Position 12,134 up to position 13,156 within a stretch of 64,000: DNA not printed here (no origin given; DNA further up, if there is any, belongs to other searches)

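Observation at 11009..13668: tRNA-Ser-proximal island with an AbiH-like gene and a zinc-ribbon/DUF4145 protein paired with an unknown 216-aa protein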

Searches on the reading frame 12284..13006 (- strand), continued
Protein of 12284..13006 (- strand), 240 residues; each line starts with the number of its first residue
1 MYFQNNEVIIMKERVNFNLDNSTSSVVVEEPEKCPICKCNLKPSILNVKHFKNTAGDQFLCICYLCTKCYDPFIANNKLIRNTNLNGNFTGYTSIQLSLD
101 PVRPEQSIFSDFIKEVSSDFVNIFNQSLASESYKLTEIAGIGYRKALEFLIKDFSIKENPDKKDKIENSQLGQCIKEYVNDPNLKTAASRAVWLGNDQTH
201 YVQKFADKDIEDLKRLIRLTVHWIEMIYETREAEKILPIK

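Call 37: fold_search(model_id=the predicted structure, library=pdb)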
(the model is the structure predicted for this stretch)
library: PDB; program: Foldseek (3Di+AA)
matches with E <= 10: 748; with E <= 0.001: 0
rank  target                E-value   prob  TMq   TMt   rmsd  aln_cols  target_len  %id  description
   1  9fwf_C                4.1e-02  0.47  0.23  0.24  16.9       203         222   14  N-VelcroVax HBcAg with SUMO-Affimer inserted at N-terminus (T=4 VLP) (released 2025-02-26)
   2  9fwf_D                6.0e-02  0.30  0.21  0.21  16.6       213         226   13  N-VelcroVax HBcAg with SUMO-Affimer inserted at N-terminus (T=4 VLP) (released 2025-02-26)
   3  4w9m_E                6.3e-02  0.28  0.16  0.11  17.0       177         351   13  AMPPNP bound Rad50 in complex with dsDNA (released 2015-01-14)
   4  4ddq_E                7.1e-02  0.11  0.13  0.07  27.2       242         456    8  Structural plasticity of the Bacillus subtilis GyrA homodimer (released 2013-02-13)
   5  8th5_C                7.9e-02  0.97  0.18  0.30   4.8        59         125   12  Crystal Structure of the G3BP1 NTF2-like domain bound to the IDR1 of SARS-CoV-2 nucleocapsid protein P13L mutant (released 2024-03-20)
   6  4fhm_B                7.9e-02  0.25  0.22  0.08  16.3       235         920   13  Nup37-Nup120(aa1-961) complex from Schizosaccharomyces pombe (released 2012-09-26)
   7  5drv_A                8.8e-02  0.95  0.18  0.28   5.0        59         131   10  Crystal structure of the G3BP2 NTF2-like domain in complex with a peptide (released 2015-10-14)
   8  8th6_C                9.3e-02  0.97  0.18  0.30   4.6        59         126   12  Crystal Structure of the G3BP1 NTF2-like domain bound to USP10 peptide (released 2024-03-20)
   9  4fhn_D                1.2e-01  0.20  0.20  0.07  16.5       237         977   12  Nup37-Nup120 full-length complex from Schizosaccharomyces pombe (released 2012-09-26)
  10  1dvm_B                1.4e-01  0.54  0.16  0.10  13.5       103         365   14  ACTIVE FORM OF HUMAN PAI-1 (released 2000-09-06)
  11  1n4k                  1.4e-01  0.15  0.19  0.16  18.2       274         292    9  Crystal structure of the inositol 1,4,5-trisphosphate receptor binding core in complex with IP3 (released 2002-12-25)
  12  8g0h_B                1.4e-01  0.07  0.13  0.08  18.8       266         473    6  Human PARP1 deltaV687-E688 bound to UKTT5 (compound 10) and to a DNA double strand break. (released 2024-02-07)
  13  9sob_Q                1.5e-01  0.97  0.22  0.14   6.2        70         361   18  Structural Model of the Nuclear Pore Complex in Arabidopsis thaliana (released 2025-11-05)
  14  9os2_C                1.5e-01  0.93  0.19  0.32   4.9        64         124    9  Cryo-EM structure of the DDB1/CRBN-MRT-5702-G3BP2 ternary complex (released 2026-01-28)
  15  7s17_A                1.5e-01  0.92  0.18  0.28   4.7        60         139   12  Crystal structure of human G3BP1-NTF2 with three mutations- F15W, F33W, and F124W (released 2022-10-12)
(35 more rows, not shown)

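Call 40: find_related_loci(query=A1, collection=genome_contigs, flank=6000)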
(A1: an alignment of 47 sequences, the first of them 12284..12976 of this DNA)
Query A1 (230 aa) in genome_contigs; peptide patterns used: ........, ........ (x = any residue, [..] = any of these).
371 stretches matched a pattern; 303 encode a relative of the query (tblastn E <= 1e-3); the best 80 are kept; 80 distinct loci.
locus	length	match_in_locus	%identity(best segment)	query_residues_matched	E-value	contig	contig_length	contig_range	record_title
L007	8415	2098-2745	51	11-228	2e-62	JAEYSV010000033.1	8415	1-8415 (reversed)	MAG: Bacillota bacterium isolate OH_CBlB_10 k127_1930201, whole genome shotgun sequence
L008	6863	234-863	48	12-226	9e-63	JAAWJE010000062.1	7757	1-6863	MAG: Clostridia bacterium isolate ABMPRH_52_1 SL341415_scaffold_17075, whole genome shotgun sequence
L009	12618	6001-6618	52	18-226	2e-62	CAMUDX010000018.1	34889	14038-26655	MAG TPA_asm: uncultured Clostridium sp. isolate SRR14038234_bin.35_metawrap_v1.3_MAG genome assembly, contig: NODE.1891_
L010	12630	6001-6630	45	9-228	4e-58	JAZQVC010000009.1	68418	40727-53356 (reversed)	MAG: Oscillospiraceae bacterium isolate T1900045172_TC20190168.MAGScoT_cleanbin_000003 SGB_5197_k141_2403762, whole geno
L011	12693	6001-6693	39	1-228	1e-53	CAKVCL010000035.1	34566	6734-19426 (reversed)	MAG: uncultured Cellulosilyticum sp. isolate REFINED_METABAT215_TOP10_CONTIGS_1500_ASSEMBLY_K77_MERGED__Hadza_MoBio_hadz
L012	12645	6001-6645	45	14-226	7e-53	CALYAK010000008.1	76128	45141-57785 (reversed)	MAG: uncultured Clostridia bacterium isolate BRZ_CD__bin38 genome assembly, contig: BRZ_CD__NODE_415_length_76128_cov_17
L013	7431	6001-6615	42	12-223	2e-52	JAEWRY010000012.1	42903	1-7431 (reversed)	MAG: Bacillota bacterium isolate OH_SBrB_85 k127_234656, whole genome shotgun sequence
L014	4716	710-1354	43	10-227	3e-52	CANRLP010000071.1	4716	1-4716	MAG: uncultured Bacilli bacterium isolate Lapin-018__bin93 genome assembly, contig: Lapin-018__NODE_21146_length_4716_co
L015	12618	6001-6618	41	19-228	5e-51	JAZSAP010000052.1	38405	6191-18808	MAG: Lawsonibacter sp. isolate T1900044934_TS20190400.MAGScoT_cleanbin_000026 SGB_3435_k141_1104055, whole genome shotgu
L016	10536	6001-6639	45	9-230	7e-51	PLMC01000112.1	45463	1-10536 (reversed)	MAG: Bacteroidales bacterium isolate fen_982 73.20120800_E3S.3_contig_5884, whole genome shotgun sequence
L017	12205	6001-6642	40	10-228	8e-51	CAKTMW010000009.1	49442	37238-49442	MAG: uncultured Oscillospiraceae bacterium isolate REFINED_METABAT215_TOP10_CONTIGS_1500_ASSEMBLY_K77_MERGED__Hadza_MoBi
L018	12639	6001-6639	41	13-230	1e-50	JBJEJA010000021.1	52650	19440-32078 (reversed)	MAG: Lachnospiraceae bacterium isolate PUUB57_bin.006 NODE_227_length_52650_cov_26.936838, whole genome shotgun sequence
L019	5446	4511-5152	45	11-228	3e-50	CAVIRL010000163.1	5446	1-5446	Prevotella sp. P5-108 isolate H07654-L1_cleanbin_000051 genome assembly, contig: Spades_H07654-L1_contig_11142, whole ge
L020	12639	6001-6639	40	14-230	2e-49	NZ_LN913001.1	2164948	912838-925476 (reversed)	Mediterraneibacter massiliensis strain Marseille-P2086, whole genome shotgun sequence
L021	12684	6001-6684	42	1-230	3e-49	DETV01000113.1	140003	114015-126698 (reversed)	MAG TPA_asm: Eubacterium sp. UBA3279 UBA3279_contig_3115, whole genome shotgun sequence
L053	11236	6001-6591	45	19-213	5e-45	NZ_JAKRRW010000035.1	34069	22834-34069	Photobacterium obscurum strain SDRW27 35, whole genome shotgun sequence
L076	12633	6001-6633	41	6-228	4e-43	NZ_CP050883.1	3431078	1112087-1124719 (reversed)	MAG: Prevotella sp. isolate JUN01a chromosome, complete genome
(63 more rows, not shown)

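Call 46: search_protein_families(library=padloc, alignment_id=A2, max_evalue=0.01)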
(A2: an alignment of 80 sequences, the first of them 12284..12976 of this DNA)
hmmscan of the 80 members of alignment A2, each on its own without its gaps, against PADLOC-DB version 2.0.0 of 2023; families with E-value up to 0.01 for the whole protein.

A. member 1, window:12284-12976:- (230 aa): 0 families

B. families by the number of members that match (of 80 scanned): 3 families
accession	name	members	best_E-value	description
PDLC01921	CARF6--CARF_CARF_CARF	1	0.0024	-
PDLC04773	PDC-M68A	1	0.006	-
PDLC01221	typeIV_Cas10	1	0.0065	CAS-IV-C; effector_LS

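Call 47: search_protein_families(library=pfam, alignment_id=A2, max_evalue=0.001)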
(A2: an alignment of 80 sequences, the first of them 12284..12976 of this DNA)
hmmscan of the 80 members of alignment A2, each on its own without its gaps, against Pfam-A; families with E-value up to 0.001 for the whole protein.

A. member 1, window:12284-12976:- (230 aa): 1 family
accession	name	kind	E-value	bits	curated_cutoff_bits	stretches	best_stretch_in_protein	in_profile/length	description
PF13643.11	DUF4145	-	2.7e-05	24.6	23.1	1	129-203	14-83/88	Domain of unknown function (DUF4145)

B. families by the number of members that match (of 80 scanned): 2 families
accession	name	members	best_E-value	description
PF13643.11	DUF4145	40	3.7e-07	Domain of unknown function (DUF4145)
PF04343.18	DUF488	1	0.00013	Domain of unknown function DUF488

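Call 48: search_solved_structures(query=A2, max_evalue=10, show_alignments=0)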
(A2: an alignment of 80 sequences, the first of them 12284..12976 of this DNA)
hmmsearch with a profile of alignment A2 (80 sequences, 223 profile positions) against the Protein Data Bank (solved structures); distinct sequences matched with E-value up to 10: 28.
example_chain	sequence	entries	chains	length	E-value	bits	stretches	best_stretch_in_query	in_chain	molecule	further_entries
2i13_A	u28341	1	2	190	0.0053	19.5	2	13-67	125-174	Aart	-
1jm7_A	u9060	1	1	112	0.049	16.4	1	17-52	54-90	BREAST CANCER TYPE 1 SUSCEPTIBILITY PROTEIN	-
1i3q_I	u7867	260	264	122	0.094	15.5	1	19-71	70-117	DNA-DIRECTED RNA POLYMERASE II 14.2KD POLYPEPTIDE | DNA-directed RNA polymerase II, chain RPB9 | DNA-directed RNA polymerase II 14.2 kDa polypeptide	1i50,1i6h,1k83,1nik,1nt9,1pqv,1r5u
7lyb_M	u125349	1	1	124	0.096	15.4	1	17-42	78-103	Isoform 7 of Breast cancer type 1 susceptibility protein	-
5yel_A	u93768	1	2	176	0.1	15.3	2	15-83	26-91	Transcriptional repressor CTCF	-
5fmf_I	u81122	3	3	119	0.11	15.2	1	19-71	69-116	DNA-DIRECTED RNA POLYMERASE II SUBUNIT RPB9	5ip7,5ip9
5c44_I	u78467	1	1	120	0.11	15.2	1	19-71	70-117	DNA-directed RNA polymerase II subunit RPB9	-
8grq_K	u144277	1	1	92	0.14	14.9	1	17-42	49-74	Breast cancer type 1 susceptibility protein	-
8h9h_G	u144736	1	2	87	0.17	14.6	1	17-73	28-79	Zinc finger and BTB domain-containing protein 7A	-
2m7q_A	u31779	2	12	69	0.17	14.6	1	19-72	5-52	Tax1-binding protein 1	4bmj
5aas_A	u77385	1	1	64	0.2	14.4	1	19-72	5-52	TAX1-BINDING PROTEIN 1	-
5x4z_I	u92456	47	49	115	0.28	13.9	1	18-64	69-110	DNA-directed RNA polymerase subunit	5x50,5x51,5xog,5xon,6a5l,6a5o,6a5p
1mey_C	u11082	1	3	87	0.28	13.9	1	19-72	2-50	CONSENSUS ZINC FINGER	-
2m9y_A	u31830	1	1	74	0.41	13.4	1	11-55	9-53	E3 ubiquitin-protein ligase ARIH1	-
2ct1_A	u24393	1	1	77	0.52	13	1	13-65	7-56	Transcriptional repressor CTCF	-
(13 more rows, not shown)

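Call 78: fold_search(model_id=the predicted structure, library=viral)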
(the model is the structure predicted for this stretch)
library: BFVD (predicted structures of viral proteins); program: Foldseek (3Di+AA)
matches with E <= 10: 1129; with E <= 0.001: 1
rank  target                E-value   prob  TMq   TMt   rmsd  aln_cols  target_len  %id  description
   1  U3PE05                2.0e-13  1.00  0.51  0.50  13.4       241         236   22  (no name in the UniProt tables at hand)
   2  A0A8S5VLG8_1          2.9e-03  0.69  0.17  0.06  21.0       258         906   12  (no name in the UniProt tables at hand)
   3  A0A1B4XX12            4.0e-03  0.75  0.19  0.17  27.1       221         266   13  Uncharacterized protein [Tenacibaculum phage pT24]
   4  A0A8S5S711            3.0e-02  0.57  0.13  0.14  14.5       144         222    8  Single strand binding protein [Siphoviridae sp. ctVDy27]
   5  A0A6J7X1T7            3.0e-02  0.23  0.15  0.04  20.8       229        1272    8  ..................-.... domain-containing protein [uncultured Caudovirales phage]
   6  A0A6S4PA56            3.2e-02  0.41  0.19  0.22  21.4       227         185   12  Transcriptional regulator NrdR [uncultured phage_MedDCM-OCT-S38-C3]
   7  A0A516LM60            3.4e-02  0.33  0.18  0.16  24.7       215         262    9  (no name in the UniProt tables at hand)
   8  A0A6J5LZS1            3.4e-02  0.18  0.16  0.12  32.7       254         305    9  Uncharacterized protein [uncultured Caudovirales phage]
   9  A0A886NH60            3.6e-02  0.69  0.18  0.21  21.5       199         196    8  (no name in the UniProt tables at hand)
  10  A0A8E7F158            4.0e-02  0.99  0.19  0.24   8.9        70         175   10  (no name in the UniProt tables at hand)
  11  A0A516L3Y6            4.0e-02  0.63  0.14  0.21  12.5       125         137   10  (no name in the UniProt tables at hand)
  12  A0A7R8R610            4.2e-02  0.72  0.20  0.25  16.1       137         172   10  Uncharacterized protein [Klebsiella phage vB_KvM-Eowyn]
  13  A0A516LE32            5.6e-02  0.25  0.16  0.12  20.9       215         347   12  (no name in the UniProt tables at hand)
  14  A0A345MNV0            5.9e-02  0.54  0.14  0.08  12.7        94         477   13  (no name in the UniProt tables at hand)
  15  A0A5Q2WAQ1            6.5e-02  0.44  0.16  0.09  18.8       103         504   12  (no name in the UniProt tables at hand)
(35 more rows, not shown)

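Call 83: search_protein_families(library=pfam, alignment_id=A4, max_evalue=0.0001)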
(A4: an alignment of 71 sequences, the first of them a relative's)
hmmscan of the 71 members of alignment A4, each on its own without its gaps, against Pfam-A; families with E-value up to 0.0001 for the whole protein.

A. member 1, L007:3175-3516:- (113 aa): 0 families

B. families by the number of members that match (of 71 scanned): 54 families (the first 25 are shown)
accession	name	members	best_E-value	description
PF01381.28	HTH_3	9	6.4e-21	Helix-turn-helix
PF12844.13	HTH_19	9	2.3e-12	Helix-turn-helix domain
PF13443.12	HTH_26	6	1.3e-09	Cro/C1-type HTH DNA-binding domain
PF13560.12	HTH_31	4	9.5e-14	Helix-turn-helix domain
PF00578.27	AhpC-TSA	2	1.6e-20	AhpC/TSA family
PF13905.12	Thioredoxin_8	2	3e-18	Thioredoxin-like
PF08534.16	Redoxin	2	6.2e-17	Redoxin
PF00717.28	Peptidase_S24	2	2.8e-15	Peptidase S24-like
PF00085.26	Thioredoxin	2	7.1e-09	Thioredoxin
PF02867.20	Ribonuc_red_lgC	1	1.3e-106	Ribonucleotide reductase, barrel domain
PF10117.15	McrBC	1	6.3e-66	McrBC 5-methylcytosine restriction system component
PF04963.19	Sigma54_CBD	1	5e-56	Sigma-54 factor, core binding domain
PF04552.19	Sigma54_DBD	1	9.2e-55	Sigma-54, DNA binding domain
PF00270.35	DEAD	1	1.9e-39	DEAD/DEAH box helicase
PF02073.20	Peptidase_M29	1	6.1e-34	Thermophilic metalloprotease (M29)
PF14253.11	AbiH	1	6.1e-28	Bacteriophage abortive infection AbiH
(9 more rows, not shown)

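Call 84: search_protein_families(library=pfam, alignment_id=A5, max_evalue=0.0001)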
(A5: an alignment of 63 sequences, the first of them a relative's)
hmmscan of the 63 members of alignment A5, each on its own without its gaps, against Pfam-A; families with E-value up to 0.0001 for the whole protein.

A. member 1, L007:827-1708:- (293 aa): 0 families

B. families by the number of members that match (of 63 scanned): 84 families (the first 25 are shown)
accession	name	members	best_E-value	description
PF00589.27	Phage_integrase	2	3.3e-40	Phage integrase family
PF01548.23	DEDD_Tnp_IS110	2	4.7e-26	Transposase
PF02371.22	Transposase_20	2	4.8e-22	Transposase IS116/IS110/IS902 family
PF01381.28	HTH_3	2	7.2e-16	Helix-turn-helix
PF13443.12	HTH_26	2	5.4e-09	Cro/C1-type HTH DNA-binding domain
PF04313.20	HSDR_N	2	2.4e-07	Type I restriction enzyme R protein N terminus (HSDR_N)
PF03175.18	DNA_pol_B_2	2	3.9e-06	DNA polymerase type B, organellar and viral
PF00012.26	HSP70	1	9.4e-256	Hsp70 protein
PF02867.20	Ribonuc_red_lgC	1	1.8e-119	Ribonucleotide reductase, barrel domain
PF00108.29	Thiolase_N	1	2.1e-90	Thiolase, N-terminal domain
PF01139.22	RtcB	1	1.7e-81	tRNA-splicing ligase RtcB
PF00809.28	Pterin_bind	1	3e-79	Pterin binding enzyme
PF16653.10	Sacchrp_dh_C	1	8e-79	Saccharopine dehydrogenase C-terminal domain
PF00290.26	Trp_syntA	1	3.3e-74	Tryptophan synthase alpha chain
PF00006.31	ATP-synt_ab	1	9.3e-73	ATP synthase alpha/beta family, nucleotide-binding domain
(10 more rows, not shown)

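Call 114: search_dna_similar(query=L053:5947-6642:+, collection=plasmids, mode=protein, max_rows=30, max_evalue=0.01, rows=spread)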
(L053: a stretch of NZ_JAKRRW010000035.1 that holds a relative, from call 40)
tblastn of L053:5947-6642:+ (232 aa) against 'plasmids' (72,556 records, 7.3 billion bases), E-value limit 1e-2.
Records with a match: 16; places in all: 16; records where one place covers at least 80% of the query: 10.
Best place of each record, by identity: <60% 16.
By first word of the organism name: Apilactobacillus 4; Enterococcus 2; Leptospira 1; Vibrio 1; Bacillus 1; Pseudomonas 1; Gloeocapsopsis 1; Chryseobacterium 1; Clostridioides 1; Lacticaseibacillus 1; and 2 more.
By predicted mobility (MOB-suite, as given by PLSDB): non-mobilizable 15; conjugative 1.
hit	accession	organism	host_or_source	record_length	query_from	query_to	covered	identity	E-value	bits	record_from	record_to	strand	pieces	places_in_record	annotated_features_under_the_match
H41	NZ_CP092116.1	Leptospira noguchii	Bos taurus,Cell culture,urine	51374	1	229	99%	44.1%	3e-52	187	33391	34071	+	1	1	hypothetical protein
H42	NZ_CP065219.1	Vibrio navarrensis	Homo sapiens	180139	8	229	96%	42.3%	3e-56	199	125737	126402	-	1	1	DUF4145 domain-containing protein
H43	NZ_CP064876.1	Bacillus toyonensis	sediment,deep-sea sediment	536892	4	230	98%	38.9%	7e-42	158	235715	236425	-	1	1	DUF4145 domain-containing protein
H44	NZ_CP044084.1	Pseudomonas luteola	Homo sapiens,clinical isolate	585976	9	229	95%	39.1%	2e-47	174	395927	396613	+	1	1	DUF4145 domain-containing protein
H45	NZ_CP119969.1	Gloeocapsopsis dulcis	Dried cell culture,Desert, underside of ...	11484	17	229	92%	38.5%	7e-39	149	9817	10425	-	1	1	DUF4145 domain-containing protein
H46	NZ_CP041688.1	Chryseobacterium sp. SNU WT5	Rainbow trout,Whole genome ...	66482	16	215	86%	40.9%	2e-38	148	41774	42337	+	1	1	DUF4145 domain-containing protein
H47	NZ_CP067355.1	Clostridioides sp. ES-S-0173-01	soil,soil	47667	24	224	87%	37.3%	9e-30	123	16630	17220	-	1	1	hypothetical protein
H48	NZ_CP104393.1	Enterococcus raffinosus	fermented food (Meju)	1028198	21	210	82%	37.2%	6e-31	126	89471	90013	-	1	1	record has no annotation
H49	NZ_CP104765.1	Enterococcus raffinosus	Homo sapiens,urine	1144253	21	210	82%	37.2%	6e-31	126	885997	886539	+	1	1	record has no annotation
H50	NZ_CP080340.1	Lacticaseibacillus paracasei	pure culture,Sweet Potato Sour Liquid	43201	12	222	91%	29.5%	4e-16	84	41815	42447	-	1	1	hypothetical protein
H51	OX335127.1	Apilactobacillus kunkeei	Apis mellifera,European honeybee,honey ...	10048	55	209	67%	34.4%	4e-13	75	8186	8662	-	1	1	hypothetical protein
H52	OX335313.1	Apilactobacillus kunkeei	Apis mellifera,European honeybee,honey ...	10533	55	209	67%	34.4%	4e-13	75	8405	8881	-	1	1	hypothetical protein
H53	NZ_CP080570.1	Apilactobacillus kunkeei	Monoisolate,environmental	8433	55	209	67%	33.3%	8e-9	62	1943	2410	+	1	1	hypothetical protein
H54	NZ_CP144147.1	Lactiplantibacillus plantarum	Cell culture,cheese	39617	19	193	75%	29.0%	1e-11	71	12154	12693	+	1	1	DUF4145 domain-containing protein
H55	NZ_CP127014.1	Pediococcus sp. AC40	whole organism,AGROSAVIA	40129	100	214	50%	29.4%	7e-7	57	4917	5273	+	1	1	DUF4145 domain-containing protein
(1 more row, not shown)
